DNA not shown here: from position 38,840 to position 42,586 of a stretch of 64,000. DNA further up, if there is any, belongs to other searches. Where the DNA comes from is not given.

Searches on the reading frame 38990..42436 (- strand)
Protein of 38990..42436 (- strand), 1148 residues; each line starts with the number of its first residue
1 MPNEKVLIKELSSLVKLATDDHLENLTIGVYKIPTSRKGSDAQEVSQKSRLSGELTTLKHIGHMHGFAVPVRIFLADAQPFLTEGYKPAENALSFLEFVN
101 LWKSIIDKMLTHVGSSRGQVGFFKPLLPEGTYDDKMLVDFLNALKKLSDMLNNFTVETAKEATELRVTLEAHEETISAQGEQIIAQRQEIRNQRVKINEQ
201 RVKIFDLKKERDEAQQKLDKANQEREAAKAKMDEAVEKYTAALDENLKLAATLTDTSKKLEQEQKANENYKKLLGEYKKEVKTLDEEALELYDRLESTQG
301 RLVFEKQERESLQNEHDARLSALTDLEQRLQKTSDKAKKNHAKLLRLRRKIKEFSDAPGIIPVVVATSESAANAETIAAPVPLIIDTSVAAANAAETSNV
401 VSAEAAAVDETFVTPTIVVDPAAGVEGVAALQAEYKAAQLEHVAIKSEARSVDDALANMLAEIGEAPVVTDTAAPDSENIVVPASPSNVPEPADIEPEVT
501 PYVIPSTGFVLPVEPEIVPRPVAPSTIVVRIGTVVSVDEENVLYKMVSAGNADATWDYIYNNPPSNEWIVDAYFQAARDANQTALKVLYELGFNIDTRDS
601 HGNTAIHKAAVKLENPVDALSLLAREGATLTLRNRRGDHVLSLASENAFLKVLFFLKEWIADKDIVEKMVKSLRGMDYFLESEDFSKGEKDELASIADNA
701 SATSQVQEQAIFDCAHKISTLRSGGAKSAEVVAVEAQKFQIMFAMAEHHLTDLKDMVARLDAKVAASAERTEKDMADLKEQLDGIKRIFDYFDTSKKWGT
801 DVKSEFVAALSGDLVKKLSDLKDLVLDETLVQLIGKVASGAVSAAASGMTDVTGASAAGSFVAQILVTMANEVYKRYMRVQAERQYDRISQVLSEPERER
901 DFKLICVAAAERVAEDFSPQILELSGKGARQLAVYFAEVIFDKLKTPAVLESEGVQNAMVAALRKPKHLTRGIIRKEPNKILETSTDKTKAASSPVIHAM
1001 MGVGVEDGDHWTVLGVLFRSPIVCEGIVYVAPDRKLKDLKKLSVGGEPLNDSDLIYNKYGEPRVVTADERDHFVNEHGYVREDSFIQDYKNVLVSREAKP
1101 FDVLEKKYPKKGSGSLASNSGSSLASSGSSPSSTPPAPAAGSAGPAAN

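Call 3: search_protein_families(library=pfam, proteins=[window:38990-42436:-], max_evalue=0.1)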
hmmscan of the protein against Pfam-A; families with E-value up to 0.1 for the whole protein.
window:38990-42436:- (1148 aa): 3 families
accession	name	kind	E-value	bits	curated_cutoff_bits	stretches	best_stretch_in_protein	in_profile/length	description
PF13637.12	Ank_4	-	9.5e-06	26.2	22.7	1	574-623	2-49/50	Ankyrin repeats (many copies)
PF12796.13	Ank_2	-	0.00062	20.7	27.3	1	575-657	3-80/90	Ankyrin repeats (3 copies)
PF08606.16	Prp19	-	0.07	13.6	22.7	0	203-231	22-50/68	Prp19/Pso4-like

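Call 4: search_protein_families(library=ncbifam, proteins=[window:38990-42436:-], max_evalue=0.1)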
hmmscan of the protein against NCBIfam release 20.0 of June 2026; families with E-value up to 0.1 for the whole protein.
window:38990-42436:- (1148 aa): 4 families
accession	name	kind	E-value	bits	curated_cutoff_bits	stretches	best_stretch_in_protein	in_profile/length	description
TIGR02168.1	SMC_prok_B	equivalog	1.6e-09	36.1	567.35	1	147-354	620-831/1181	chromosome segregation protein SMC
TIGR02169.1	SMC_prok_A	equivalog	0.00069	17.4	729.4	1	145-355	273-483/1165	chromosome segregation protein SMC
NF003034.1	PRK03918.1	equivalog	0.0007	17.7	700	1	157-442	235-519/878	DNA double-strand break repair ATPase Rad50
NF058640.1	PlzR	equivalog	0.026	14.6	80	0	227-265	43-81/87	PlzR type 4 pili assembly inhibitor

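Call 16: search_protein_families(library=padloc, proteins=[window:38990-42436:-], max_evalue=0.01)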
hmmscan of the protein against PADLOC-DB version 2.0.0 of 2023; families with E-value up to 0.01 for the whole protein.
window:38990-42436:- (1148 aa): 3 families
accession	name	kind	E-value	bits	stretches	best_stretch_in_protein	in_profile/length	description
PDLC00551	JetC2|JetC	-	0.00031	16.7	1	161-358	779-972/1365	DUF3584 domain; MukB-like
PDLC03865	LmuB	-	0.0032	13.7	1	150-353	534-728/1007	-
PDLC00581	JetC3|JetC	-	0.0083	11.9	0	141-351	296-503/1473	DUF3584 domain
